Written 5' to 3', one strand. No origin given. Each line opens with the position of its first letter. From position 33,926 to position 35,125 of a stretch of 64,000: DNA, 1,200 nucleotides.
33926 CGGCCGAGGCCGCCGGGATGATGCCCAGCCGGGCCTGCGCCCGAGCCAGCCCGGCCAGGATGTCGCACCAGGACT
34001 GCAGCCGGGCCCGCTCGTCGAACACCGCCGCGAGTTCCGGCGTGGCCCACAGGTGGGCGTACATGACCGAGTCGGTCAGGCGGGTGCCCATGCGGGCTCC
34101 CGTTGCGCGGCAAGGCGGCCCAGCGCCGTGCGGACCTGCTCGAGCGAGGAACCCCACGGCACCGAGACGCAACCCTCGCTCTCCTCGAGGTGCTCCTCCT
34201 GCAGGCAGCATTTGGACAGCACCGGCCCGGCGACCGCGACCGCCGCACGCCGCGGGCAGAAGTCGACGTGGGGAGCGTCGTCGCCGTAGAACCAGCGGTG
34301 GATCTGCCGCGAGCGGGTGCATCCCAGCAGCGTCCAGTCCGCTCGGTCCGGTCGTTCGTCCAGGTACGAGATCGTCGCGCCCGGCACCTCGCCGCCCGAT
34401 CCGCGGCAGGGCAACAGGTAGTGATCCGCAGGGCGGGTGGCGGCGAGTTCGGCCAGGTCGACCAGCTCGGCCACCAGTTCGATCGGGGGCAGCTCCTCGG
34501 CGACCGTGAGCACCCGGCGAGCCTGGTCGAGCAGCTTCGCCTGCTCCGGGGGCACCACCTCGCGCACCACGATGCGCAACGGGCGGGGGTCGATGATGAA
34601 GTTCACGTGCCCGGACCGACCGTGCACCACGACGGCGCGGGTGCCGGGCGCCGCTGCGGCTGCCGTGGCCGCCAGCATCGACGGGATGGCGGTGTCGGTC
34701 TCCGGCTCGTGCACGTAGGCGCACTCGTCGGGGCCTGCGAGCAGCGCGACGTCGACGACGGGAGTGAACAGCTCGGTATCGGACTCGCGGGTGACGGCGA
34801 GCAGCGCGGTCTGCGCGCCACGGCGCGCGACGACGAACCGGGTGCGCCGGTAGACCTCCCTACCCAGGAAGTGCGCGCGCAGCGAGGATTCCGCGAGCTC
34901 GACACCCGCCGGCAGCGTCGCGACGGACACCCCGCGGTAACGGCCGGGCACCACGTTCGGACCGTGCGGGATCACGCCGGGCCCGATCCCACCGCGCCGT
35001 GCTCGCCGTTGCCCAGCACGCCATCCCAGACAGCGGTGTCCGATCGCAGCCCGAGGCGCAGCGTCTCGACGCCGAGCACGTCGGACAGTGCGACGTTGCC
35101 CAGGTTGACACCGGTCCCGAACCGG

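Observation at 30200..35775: ComA + two aspartase/fumarase-superfamily lyases + D-cysteine-desulfhydrase-like PLP enzyme: a bacterial coenzyme-M-type biosynthetic module in an actinobacterial nitrogen cluster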

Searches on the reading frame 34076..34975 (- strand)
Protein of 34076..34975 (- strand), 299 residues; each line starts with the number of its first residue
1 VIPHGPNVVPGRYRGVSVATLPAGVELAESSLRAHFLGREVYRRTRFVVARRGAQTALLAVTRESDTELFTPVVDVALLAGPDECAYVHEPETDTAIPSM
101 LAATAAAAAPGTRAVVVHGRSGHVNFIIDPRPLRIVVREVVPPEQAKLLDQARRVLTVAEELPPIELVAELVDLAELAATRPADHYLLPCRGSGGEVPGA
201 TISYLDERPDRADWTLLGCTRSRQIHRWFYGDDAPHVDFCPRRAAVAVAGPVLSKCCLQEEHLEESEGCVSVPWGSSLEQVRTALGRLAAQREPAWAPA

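Call 5: search_protein_families(library=pfam, proteins=[window:34076-34975:-], max_evalue=0.01)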
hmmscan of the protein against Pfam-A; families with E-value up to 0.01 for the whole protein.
window:34076-34975:- (299 aa): 1 family
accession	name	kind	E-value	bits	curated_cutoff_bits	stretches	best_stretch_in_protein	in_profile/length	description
PF24830.1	DUF7714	-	5.2e-94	314.9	25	1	7-291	1-279/280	Family of unknown function (DUF7714)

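Call 6: search_protein_families(library=ncbifam, proteins=[window:34076-34975:-], max_evalue=0.01)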
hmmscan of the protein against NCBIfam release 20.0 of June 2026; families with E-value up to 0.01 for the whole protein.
window:34076-34975:- (299 aa): 1 family
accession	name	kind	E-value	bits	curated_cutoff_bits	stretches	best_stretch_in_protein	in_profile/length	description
NF052538.2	CoM_XcbA_fam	subfamily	2.2e-101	339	150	1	5-291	5-291/293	XcbA family protein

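Call 17: find_homologous_proteins(query=window:34076-34975:-, max_evalue=0.00001)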
Query window:34076-34975:- (299 aa): 796 proteins with E <= 0.00001 among 8000 candidates; the best 120 are listed.
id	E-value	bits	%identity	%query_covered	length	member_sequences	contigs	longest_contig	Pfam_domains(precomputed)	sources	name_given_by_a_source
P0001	6.1e-195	664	100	100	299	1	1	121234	PF24830.2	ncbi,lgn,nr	ncbi:MAG: hypothetical protein GEV09_00955 [Pseudonocardiaceae bacterium]|nr:hypothetical protein [P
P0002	1.4e-151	522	78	100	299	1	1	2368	PF24830.2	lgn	-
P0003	7.0e-151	520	77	100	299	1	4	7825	PF24830.2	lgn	-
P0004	2.1e-149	515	79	98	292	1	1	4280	PF24830.2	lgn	-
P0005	3.0e-148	511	78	100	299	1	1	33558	PF24830.2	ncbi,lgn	-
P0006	1.0e-147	509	76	100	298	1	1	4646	PF24830.2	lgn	-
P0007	7.0e-144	497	76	99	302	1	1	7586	PF24830.2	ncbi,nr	ncbi:MAG: hypothetical protein LC779_04265 [Actinobacteria bacterium]|nr:hypothetical protein [Actin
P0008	2.6e-143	495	76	100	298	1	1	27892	PF24830.2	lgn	-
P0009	2.8e-141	488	75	99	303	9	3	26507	PF24830.2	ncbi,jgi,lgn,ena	-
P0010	2.2e-139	482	73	100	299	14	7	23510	PF24830.2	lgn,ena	-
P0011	1.2e-136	473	72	99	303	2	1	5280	PF24830.2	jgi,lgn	-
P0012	5.0e-135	468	72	99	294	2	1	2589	PF24830.2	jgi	jgi:hypothetical protein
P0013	1.2e-134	466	72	98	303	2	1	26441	PF24830.2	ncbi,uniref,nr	ncbi:hypothetical protein HF519_20680 [Pseudonocardia bannensis]|uniref:Uncharacterized protein n=2 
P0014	4.4e-134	464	73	99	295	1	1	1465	PF24830.2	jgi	jgi:hypothetical protein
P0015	1.7e-133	462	73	98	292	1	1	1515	PF24830.2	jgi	jgi:hypothetical protein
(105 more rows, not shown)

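Call 18: search_dna_similar(query=window:34076-34975:-, collection=plasmids, mode=protein, max_rows=40)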
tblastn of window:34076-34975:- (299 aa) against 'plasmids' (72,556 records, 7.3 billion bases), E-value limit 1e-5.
Records with a match: 6; places in all: 9; records where one place covers at least 80% of the query: 6.
Best place of each record, by identity: <60% 6.
By first word of the organism name: Mycolicibacterium 2; Methylocystis 2; Nocardioides 1; Xanthobacter 1.
By predicted mobility (MOB-suite, as given by PLSDB): mobilizable 2; conjugative 2; non-mobilizable 2.
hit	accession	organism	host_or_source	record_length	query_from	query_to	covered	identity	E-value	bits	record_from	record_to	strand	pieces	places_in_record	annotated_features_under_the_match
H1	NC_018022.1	Mycolicibacterium chubuense NBB4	-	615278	5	294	97%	48.3%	2e-62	220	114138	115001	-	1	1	hypothetical protein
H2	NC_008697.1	Nocardioides sp. JS614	-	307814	6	295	97%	47.6%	8e-61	215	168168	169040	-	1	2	hypothetical protein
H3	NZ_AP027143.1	Methylocystis iwaonis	-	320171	3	296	98%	46.3%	3e-67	234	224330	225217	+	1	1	hypothetical protein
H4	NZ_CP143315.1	Methylocystis iwaonis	cell culture,rice rhizosphere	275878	3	296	98%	46.3%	2e-66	232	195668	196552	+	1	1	hypothetical protein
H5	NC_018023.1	Mycolicibacterium chubuense NBB4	-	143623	7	288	94%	44.7%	6e-58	207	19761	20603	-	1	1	hypothetical protein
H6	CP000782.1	Xanthobacter autotrophicus Py2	-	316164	7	291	95%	42.4%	1e-49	183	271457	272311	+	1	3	conserved hypothetical protein | Phosphosulfolactate synthase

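Call 19: find_related_loci(query=window:34076-34975:-, collection=genome_contigs, flank=10000)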
Query window:34076-34975:- (299 aa) in genome_contigs; peptide patterns used: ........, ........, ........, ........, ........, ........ (x = any residue, [..] = any of these).
201 stretches matched a pattern; 52 encode a relative of the query (tblastn E <= 1e-3); 52 distinct loci.
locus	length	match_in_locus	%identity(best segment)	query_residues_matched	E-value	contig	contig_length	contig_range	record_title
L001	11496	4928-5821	69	3-299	2e-134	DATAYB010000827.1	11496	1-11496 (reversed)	MAG TPA_asm: Pseudonocardia sp. isolate SMAG_U5668 k141_2297601, whole genome shotgun sequence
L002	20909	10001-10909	69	5-298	2e-133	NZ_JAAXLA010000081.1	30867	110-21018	Pseudonocardia acidicola strain K10HN5 NODE_81_length_30867_cov_42.791444, whole genome shotgun sequence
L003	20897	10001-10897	69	5-298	5e-132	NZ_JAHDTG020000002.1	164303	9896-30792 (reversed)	Pseudonocardia sp. H11422 NODE_2, whole genome shotgun sequence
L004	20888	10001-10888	69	5-299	3e-132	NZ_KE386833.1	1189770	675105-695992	Pseudonocardia spinosispora DSM 44797 G406DRAFT_scaffold00001.1, whole genome shotgun sequence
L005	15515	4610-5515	70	4-299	1e-131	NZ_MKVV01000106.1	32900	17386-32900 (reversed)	MAG: Pseudonocardia sp. 73-21 SCNpilot_cont_1000_p_scaffold_940, whole genome shotgun sequence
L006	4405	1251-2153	68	5-299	4e-133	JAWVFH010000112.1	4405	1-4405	MAG: Solirubrobacterales bacterium isolate BP_449 scaffold_1302991, whole genome shotgun sequence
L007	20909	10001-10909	68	3-299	1e-129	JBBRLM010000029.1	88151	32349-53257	MAG: Mycobacteriales bacterium isolate La1_maxbin2.028 LA1C_X2.028_k141_1265726L_88151_cov_21.2941, whole genome shotgun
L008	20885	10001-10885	70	5-298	1e-128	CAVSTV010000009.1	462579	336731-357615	MAG: uncultured Actinomycetota bacterium isolate MFD09212.bin.1.244 genome assembly, contig: contig_30468, whole genome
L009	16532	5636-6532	72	5-298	2e-128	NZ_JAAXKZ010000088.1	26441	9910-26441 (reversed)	Pseudonocardia bannensis strain DSM 45300 NODE_88_length_26441_cov_20.313635, whole genome shotgun sequence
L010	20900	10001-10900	68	3-299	6e-128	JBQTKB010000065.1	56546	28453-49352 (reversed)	MAG: Pseudonocardia sp. isolate SAW77 c_000000218304, whole genome shotgun sequence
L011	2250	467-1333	71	6-296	3e-134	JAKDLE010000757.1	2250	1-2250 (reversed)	MAG: Pseudonocardia sp. isolate 40_S54 40_S54_NODE_4689_length_2250_cov_5.043736, whole genome shotgun sequence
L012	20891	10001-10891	69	2-299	7e-126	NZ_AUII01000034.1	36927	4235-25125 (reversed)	Pseudonocardia asaccharolytica DSM 44247 = NBRC 16224 strain DSM 44247 G567DRAFT_scaffold00032.32_C, whole genome shotgu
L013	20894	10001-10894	67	3-299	7e-126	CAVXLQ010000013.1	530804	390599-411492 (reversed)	MAG: uncultured Actinomycetota bacterium isolate MFD04935.bin.1.24 genome assembly, contig: contig_3864, whole genome sh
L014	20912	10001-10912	66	5-298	1e-125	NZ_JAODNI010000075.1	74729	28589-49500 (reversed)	MAG: Pseudonocardia sp. isolate RYN_114 scaffold_688695, whole genome shotgun sequence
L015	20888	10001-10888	67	3-299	5e-125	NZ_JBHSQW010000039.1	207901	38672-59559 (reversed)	Pseudonocardia hispaniensis strain CCM 8391 GCM70027223_4, whole genome shotgun sequence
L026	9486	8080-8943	67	7-299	3e-118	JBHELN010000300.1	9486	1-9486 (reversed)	MAG: Pseudonocardiaceae bacterium isolate S2_bin.16.orig S2_k141_4421833, whole genome shotgun sequence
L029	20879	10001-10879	64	2-299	5e-116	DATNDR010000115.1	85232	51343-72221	MAG TPA_asm: Pseudonocardiaceae bacterium isolate SMAG_U11247 k141_1680402, whole genome shotgun sequence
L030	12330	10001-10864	67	7-299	1e-115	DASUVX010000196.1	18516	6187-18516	MAG TPA_asm: Pseudonocardiaceae bacterium isolate SMAG_U1826 k141_1979090, whole genome shotgun sequence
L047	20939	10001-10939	42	3-296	5e-67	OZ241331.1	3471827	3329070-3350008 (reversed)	MAG: Acidimicrobiales bacterium isolate 7255c353-40fc-46f0-880a-995c00eab931 genome assembly, chromosome: 1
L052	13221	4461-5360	61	5-298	7e-117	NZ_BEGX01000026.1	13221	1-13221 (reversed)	Pseudonocardia sp. N23, whole genome shotgun sequence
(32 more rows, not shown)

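Call 20: get_annotated_region(hit=H6, flank=12000)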
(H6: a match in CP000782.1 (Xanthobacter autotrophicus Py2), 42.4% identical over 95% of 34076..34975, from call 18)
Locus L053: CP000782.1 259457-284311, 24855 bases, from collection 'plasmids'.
description: Xanthobacter autotrophicus Py2 plasmid pXAUT01, complete sequence
organism: Xanthobacter autotrophicus Py2 (NCBI taxid 78245)
taxonomy: Bacteria; Pseudomonadota; Alphaproteobacteria; Hyphomicrobiales; Xanthobacteraceae; Xanthobacter; Xanthobacter autotrophicus; Xanthobacter autotrophicus Py2
host: -; source: -; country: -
typing (MOB-suite, as given by PLSDB): conjugative; replicon rep_cluster_649; relaxase MOBQ; mating-pair formation MPF_T
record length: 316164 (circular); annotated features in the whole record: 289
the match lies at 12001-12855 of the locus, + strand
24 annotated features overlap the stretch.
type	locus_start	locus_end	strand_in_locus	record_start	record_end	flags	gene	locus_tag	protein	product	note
CDS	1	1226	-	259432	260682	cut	-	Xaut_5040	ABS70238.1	putative phenylacetate-CoA ligase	-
CDS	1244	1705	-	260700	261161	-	-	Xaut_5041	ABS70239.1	phenylacetic acid degradation protein PaaD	-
CDS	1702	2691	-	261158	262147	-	-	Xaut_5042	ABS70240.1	LAO/AO transport system ATPase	-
CDS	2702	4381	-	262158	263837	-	-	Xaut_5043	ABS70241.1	methylmalonyl-CoA mutase, large subunit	-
CDS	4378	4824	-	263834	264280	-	-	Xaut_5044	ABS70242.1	cobalamin B12-binding domain protein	-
CDS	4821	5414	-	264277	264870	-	-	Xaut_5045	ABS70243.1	transcriptional regulator, TetR family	-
CDS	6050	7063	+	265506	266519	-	-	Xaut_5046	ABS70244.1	conserved hypothetical protein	-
CDS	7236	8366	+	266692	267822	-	-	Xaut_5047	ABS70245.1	2-hydroxypropyl-CoM lyase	-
CDS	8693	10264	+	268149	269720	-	-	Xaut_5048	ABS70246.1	pyridine nucleotide-disulphide oxidoreductase dimerisation region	-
CDS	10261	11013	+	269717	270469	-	-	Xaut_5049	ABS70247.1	short-chain dehydrogenase/reductase SDR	-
CDS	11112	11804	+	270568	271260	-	-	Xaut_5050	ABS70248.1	short-chain dehydrogenase/reductase SDR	-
CDS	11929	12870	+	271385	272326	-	-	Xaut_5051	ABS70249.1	conserved hypothetical protein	-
CDS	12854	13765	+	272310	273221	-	-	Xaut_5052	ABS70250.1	Phosphosulfolactate synthase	-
CDS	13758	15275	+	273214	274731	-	-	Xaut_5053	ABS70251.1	fumarate lyase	-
CDS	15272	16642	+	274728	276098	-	-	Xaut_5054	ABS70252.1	fumarate lyase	-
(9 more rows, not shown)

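Call 21: get_annotated_region(hit=H2, flank=12000)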
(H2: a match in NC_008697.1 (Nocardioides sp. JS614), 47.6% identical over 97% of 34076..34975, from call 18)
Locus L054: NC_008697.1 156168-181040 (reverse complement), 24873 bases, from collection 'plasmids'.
description: Nocardioides sp. JS614 plasmid pNOCA01, complete sequence
organism: Nocardioides sp. JS614 (NCBI taxid 196162)
taxonomy: Bacteria; Actinomycetota; Actinomycetes; Propionibacteriales; Nocardioidaceae; Nocardioides; Nocardioides sp. JS614
host: -; source: -; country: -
typing (MOB-suite, as given by PLSDB): conjugative; replicon rep_cluster_1783; relaxase MOBF; mating-pair formation MPF_T
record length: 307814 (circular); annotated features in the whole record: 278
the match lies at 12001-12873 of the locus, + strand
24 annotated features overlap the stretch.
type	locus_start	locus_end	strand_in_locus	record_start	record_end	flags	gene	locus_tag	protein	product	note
CDS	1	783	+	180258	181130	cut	-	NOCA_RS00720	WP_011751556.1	patatin-like phospholipase family protein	GO:0006629 - lipid metabolic process [Evidence IEA]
CDS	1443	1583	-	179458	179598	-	-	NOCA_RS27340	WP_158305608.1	hypothetical protein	-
CDS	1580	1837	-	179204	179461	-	-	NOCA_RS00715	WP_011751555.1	hypothetical protein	-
CDS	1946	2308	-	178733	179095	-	-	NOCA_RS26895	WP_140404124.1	hypothetical protein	-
CDS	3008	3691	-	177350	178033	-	-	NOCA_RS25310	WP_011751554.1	DUF1097 family protein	-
CDS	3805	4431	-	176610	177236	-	-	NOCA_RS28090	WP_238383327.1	hypothetical protein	-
CDS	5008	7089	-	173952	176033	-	-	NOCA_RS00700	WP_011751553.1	acetate--CoA ligase family protein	-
CDS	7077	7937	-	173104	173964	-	-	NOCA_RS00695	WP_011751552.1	CoA-transferase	-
CDS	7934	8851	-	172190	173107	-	-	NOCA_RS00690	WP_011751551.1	CoA-transferase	-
CDS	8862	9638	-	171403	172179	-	-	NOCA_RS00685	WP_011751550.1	SDR family NAD(P)-dependent oxidoreductase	-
CDS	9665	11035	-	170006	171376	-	-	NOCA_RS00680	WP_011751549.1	FAD-dependent oxidoreductase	-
CDS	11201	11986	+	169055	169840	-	-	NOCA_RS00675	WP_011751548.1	phosphosulfolactate synthase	-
CDS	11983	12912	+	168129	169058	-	-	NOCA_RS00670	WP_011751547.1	hypothetical protein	-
CDS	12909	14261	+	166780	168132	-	-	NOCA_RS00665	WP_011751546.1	adenylosuccinate lyase family protein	-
CDS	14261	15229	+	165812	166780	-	-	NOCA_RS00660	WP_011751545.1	pyridoxal-phosphate dependent enzyme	-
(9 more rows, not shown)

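Call 39: search_solved_structures(query=window:34076-34975:-, max_evalue=1)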
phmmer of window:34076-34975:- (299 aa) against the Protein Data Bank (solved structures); distinct sequences matched with E-value up to 1: 5.
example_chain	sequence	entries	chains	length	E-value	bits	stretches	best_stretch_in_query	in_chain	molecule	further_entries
8ytn_A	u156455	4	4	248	0.028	16.9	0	177-223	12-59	Single-chain Fv antibody of E11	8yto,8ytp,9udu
6p8c_A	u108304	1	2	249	0.047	16.2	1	128-191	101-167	2,5-diamino-6-ribosylamino-4(3H)-pyrimidinone 5'-phosphate reductase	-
8idn_L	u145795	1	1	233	0.74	12.2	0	177-224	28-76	E77 Fab light chain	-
1p4b_L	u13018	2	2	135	0.89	12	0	177-223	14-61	Antibody Variable light chain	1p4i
6k65_L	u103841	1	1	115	0.91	11.9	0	178-223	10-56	1P4B variable light chain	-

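Call 41: get_annotated_region(hit=H1, flank=10000)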
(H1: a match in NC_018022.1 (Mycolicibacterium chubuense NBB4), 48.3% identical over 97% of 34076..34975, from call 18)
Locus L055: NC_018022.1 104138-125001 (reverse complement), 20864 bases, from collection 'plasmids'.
description: Mycolicibacterium chubuense NBB4 plasmid pMYCCH.01, complete sequence
organism: Mycolicibacterium chubuense NBB4 (NCBI taxid 710421)
taxonomy: Bacteria; Actinomycetota; Actinomycetes; Mycobacteriales; Mycobacteriaceae; Mycolicibacterium; Mycolicibacterium chubuense; Mycolicibacterium chubuense NBB4
host: -; source: -; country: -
typing (MOB-suite, as given by PLSDB): mobilizable; relaxase MOBF,MOBF
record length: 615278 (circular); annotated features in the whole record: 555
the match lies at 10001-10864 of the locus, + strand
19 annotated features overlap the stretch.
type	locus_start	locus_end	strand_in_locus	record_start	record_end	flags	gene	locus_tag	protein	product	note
CDS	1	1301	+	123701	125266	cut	-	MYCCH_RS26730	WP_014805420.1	NAD(P)/FAD-dependent oxidoreductase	-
CDS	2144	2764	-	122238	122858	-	-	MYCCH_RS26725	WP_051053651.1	hypothetical protein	-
CDS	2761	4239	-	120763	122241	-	-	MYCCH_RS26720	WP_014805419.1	CoA-binding protein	-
CDS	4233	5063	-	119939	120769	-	-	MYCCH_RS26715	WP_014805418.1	CoA-transferase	-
CDS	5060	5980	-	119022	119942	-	-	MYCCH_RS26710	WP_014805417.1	CoA-transferase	-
CDS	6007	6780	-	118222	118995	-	-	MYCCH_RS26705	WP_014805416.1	SDR family oxidoreductase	-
CDS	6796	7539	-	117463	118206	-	-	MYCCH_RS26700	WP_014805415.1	SDR family oxidoreductase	-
CDS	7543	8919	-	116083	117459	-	-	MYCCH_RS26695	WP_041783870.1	FAD-dependent oxidoreductase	-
CDS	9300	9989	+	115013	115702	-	-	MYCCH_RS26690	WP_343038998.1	phosphosulfolactate synthase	-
CDS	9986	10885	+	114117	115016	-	-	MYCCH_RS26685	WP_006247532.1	hypothetical protein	-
CDS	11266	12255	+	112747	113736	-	-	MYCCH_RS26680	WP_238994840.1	adenylosuccinate lyase family protein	-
CDS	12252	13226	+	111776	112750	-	-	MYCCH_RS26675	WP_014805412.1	D-cysteine desulfhydrase family protein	-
CDS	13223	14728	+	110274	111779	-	-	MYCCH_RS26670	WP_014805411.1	lyase family protein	-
CDS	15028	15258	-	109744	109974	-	-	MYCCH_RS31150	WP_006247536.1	hypothetical protein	-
CDS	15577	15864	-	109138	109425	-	-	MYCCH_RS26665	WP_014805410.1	hypothetical protein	-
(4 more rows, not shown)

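Call 42: get_annotated_region(hit=H3, flank=10000)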
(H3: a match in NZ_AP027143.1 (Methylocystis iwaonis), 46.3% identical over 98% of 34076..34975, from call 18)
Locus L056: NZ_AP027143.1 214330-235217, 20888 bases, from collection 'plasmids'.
description: Methylocystis iwaonis strain SS37A-Re plasmid pSS37A-Re-1, complete sequence
organism: Methylocystis iwaonis (NCBI taxid 2885079)
taxonomy: Bacteria; Pseudomonadota; Alphaproteobacteria; Hyphomicrobiales; Methylocystaceae; Methylocystis; Methylocystis iwaonis
host: -; source: -; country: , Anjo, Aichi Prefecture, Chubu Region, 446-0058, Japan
typing (MOB-suite, as given by PLSDB): non-mobilizable
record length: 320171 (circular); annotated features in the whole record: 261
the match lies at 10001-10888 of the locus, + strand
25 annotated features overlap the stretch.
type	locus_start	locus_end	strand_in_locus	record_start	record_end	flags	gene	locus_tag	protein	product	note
CDS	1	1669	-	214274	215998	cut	-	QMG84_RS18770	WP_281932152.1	oxidoreductase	-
CDS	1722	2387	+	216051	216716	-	-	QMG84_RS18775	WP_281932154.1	hypothetical protein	-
CDS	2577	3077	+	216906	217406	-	-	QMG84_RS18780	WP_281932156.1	cupin domain-containing protein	-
CDS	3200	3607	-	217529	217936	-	-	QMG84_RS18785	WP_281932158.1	DUF983 domain-containing protein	-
CDS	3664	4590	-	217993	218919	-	-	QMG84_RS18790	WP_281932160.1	Pnap_2097 family protein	GO:0009058 - biosynthetic process [Evidence IEA]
CDS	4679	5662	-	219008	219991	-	-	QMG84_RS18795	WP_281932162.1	sll0787 family AIR synthase-like protein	GO:0009058 - biosynthetic process [Evidence IEA]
CDS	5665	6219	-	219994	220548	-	-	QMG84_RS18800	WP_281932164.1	MSMEG_0567/Sll0786 family nitrogen starvation N-acetyltransferase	-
CDS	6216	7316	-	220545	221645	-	-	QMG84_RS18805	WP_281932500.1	MSMEG_0568 family radical SAM protein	GO:0009058 - biosynthetic process [Evidence IEA]; GO:0046500 - S-adenosylmethionine metabolic process [Evidence IEA]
CDS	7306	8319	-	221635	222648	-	-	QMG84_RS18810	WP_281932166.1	Nit6803 family nitrilase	GO:0009058 - biosynthetic process [Evidence IEA]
CDS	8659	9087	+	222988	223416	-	-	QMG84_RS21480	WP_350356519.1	OsmC family protein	GO:0006979 - response to oxidative stress [Evidence IEA]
CDS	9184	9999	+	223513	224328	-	-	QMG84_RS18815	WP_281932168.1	phosphosulfolactate synthase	-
CDS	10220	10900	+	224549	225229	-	-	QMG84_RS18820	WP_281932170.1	hypothetical protein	-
CDS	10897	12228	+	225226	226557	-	-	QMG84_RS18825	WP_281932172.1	adenylosuccinate lyase family protein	-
CDS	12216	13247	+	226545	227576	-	-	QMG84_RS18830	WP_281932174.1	pyridoxal-phosphate dependent enzyme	-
CDS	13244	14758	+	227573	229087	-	-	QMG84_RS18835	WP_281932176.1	argininosuccinate lyase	-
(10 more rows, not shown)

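Call 53: find_homologous_proteins(query=L056:10001-10888:+, max_evalue=0.00001)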
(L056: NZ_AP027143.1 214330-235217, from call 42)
Query L056:10001-10888:+ (296 aa): 734 proteins with E <= 0.00001 among 3923 candidates; the best 120 are listed.
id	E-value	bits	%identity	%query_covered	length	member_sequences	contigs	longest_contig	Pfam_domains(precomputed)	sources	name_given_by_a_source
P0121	1.1e-196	670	100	100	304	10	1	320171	PF24830.2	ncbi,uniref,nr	ncbi:DUF7714 family protein [Methylocystis iwaonis]|uniref:Uncharacterized protein n=1 Tax=Methylocy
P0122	3.0e-148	511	75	100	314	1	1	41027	PF24830.2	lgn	-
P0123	2.6e-145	501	75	100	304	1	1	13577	PF24830.2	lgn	-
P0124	7.9e-145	500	74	100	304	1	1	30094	PF24830.2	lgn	-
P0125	1.2e-137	476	70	100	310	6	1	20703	PF24830.2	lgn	-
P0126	1.5e-137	476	71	98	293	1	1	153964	PF24830.2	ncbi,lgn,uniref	ncbi:DUF7714 family protein [Ensifer canadensis]|uniref:DUF7714 family protein n=1 Tax=Ensifer canad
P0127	4.4e-134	464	70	100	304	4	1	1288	PF24830.2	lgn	-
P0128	1.4e-133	463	70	100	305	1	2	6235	PF24830.2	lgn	-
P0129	2.4e-133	462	70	100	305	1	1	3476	PF24830.2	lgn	-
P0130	3.2e-132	458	71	100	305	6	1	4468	PF24830.2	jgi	jgi:hypothetical protein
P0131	6.9e-131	454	68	100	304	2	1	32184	PF24830.2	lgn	-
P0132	1.8e-130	452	67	100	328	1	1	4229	PF24830.2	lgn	-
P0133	3.0e-130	452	67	100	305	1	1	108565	PF24830.2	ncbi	-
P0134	3.6e-130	451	69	100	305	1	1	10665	PF24830.2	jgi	jgi:hypothetical protein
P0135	3.0e-129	448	67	100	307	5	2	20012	PF24830.2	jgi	-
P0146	6.9e-125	434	65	100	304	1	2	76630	PF24830.2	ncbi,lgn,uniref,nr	ncbi:DUF7714 family protein [Sphingobium chungbukense]|uniref:DUF7714 family protein n=1 Tax=Sphingo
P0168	1.3e-112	394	59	100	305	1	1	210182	PF24830.2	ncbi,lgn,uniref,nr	ncbi:hypothetical protein RUESEDTHA_03742 [Ruegeria sp. THAF57]|uniref:DUF7714 family protein n=1 Ta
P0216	2.1e-95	337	53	100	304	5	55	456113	PF24830.2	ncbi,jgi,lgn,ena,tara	jgi:hypothetical protein|tara:strand:+ start:3767 stop:4681 length:915 start_codon:yes stop_codon:ye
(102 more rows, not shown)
